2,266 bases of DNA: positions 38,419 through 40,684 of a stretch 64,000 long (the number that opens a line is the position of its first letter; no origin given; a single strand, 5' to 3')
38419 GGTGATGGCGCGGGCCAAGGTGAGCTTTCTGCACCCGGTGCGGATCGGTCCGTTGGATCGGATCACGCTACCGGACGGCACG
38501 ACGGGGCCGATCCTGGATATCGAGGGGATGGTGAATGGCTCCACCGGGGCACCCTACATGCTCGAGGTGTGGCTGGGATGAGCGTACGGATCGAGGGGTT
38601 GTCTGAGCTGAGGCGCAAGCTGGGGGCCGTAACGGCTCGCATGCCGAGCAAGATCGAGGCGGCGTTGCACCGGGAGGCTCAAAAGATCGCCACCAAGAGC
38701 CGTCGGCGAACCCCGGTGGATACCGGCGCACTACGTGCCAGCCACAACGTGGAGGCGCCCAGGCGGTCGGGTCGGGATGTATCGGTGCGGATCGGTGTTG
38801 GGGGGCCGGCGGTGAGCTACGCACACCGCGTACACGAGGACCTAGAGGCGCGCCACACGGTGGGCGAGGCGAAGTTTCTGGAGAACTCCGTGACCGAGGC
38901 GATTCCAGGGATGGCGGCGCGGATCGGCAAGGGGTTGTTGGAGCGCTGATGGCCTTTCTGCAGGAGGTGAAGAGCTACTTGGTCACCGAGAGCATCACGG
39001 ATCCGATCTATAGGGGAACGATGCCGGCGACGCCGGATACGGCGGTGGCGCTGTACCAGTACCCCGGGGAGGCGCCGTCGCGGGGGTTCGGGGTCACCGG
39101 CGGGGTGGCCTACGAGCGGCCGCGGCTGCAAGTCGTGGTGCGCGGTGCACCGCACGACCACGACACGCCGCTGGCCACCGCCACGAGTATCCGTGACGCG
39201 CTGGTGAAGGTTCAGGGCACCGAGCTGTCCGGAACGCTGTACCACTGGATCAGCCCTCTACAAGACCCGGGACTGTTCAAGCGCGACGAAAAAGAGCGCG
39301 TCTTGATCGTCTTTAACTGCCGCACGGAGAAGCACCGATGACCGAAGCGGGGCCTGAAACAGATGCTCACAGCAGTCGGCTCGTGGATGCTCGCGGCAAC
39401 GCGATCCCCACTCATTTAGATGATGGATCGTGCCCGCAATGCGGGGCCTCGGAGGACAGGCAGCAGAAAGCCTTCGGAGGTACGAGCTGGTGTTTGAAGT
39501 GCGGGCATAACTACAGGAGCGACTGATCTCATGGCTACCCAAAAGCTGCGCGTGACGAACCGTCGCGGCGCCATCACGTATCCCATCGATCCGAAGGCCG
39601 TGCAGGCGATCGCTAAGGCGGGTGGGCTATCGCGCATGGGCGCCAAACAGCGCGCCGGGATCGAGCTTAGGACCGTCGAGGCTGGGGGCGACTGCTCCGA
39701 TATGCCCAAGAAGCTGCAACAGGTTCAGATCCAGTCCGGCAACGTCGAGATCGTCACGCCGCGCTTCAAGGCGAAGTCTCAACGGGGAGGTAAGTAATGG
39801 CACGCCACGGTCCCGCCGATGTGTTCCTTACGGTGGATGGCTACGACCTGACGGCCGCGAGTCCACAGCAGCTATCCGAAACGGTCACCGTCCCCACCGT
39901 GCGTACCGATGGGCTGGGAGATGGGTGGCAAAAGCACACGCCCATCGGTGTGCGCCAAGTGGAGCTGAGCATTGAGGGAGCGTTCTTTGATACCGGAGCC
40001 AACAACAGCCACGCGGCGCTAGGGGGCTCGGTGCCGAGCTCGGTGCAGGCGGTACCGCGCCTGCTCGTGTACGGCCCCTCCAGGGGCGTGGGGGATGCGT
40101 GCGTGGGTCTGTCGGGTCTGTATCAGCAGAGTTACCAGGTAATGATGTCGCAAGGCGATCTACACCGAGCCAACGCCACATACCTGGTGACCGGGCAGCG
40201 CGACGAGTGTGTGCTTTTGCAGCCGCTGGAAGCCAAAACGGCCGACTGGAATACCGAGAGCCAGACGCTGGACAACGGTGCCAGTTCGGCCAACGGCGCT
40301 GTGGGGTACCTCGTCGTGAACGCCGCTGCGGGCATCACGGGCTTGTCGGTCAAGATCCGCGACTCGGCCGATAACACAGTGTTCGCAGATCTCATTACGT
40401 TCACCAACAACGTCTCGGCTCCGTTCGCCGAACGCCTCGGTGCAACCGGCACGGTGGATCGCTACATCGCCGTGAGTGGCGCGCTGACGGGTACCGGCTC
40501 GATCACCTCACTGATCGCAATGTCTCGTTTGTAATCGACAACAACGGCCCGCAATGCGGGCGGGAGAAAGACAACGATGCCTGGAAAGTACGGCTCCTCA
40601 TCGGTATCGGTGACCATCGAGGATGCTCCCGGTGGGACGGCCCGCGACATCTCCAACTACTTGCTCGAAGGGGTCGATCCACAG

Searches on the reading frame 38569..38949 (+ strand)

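Call 41: search_protein_families(library=phrogs, proteins=[window:38569-38949:+], max_evalue=0.001)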
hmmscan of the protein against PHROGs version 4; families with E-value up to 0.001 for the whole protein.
window:38569-38949:+ (126 aa): 1 family
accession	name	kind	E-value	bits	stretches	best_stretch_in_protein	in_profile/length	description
phrog_5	-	connector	2.5e-16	61.3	1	1-123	88-205/239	tail completion or Neck1 protein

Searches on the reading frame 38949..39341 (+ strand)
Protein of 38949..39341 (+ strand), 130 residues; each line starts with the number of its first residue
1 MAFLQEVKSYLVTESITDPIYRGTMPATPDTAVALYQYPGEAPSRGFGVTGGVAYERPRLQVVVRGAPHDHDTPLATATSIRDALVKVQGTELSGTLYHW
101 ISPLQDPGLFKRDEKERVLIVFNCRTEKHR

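Call 41: search_protein_families(library=phrogs, proteins=[window:38949-39341:+], max_evalue=0.001)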
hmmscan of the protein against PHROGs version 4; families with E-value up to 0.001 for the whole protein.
window:38949-39341:+ (130 aa): 1 family
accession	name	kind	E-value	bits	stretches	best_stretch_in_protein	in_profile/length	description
phrog_2595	-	connector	4.3e-15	56.8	1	2-125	6-135/143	head-tail connector protein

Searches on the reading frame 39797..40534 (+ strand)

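Call 39: search_protein_families(library=pfam, proteins=[window:39797-40534:+], max_evalue=0.00001)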
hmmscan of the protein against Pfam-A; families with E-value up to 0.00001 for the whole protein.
window:39797-40534:+ (245 aa): 0 families

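Call 41: search_protein_families(library=phrogs, proteins=[window:39797-40534:+], max_evalue=0.001)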
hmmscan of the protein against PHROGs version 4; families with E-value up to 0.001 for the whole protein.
window:39797-40534:+ (245 aa): 1 family
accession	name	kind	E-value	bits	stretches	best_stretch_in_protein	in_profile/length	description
phrog_9522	-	tail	1.7e-20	74.4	1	11-244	12-240/241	major tail protein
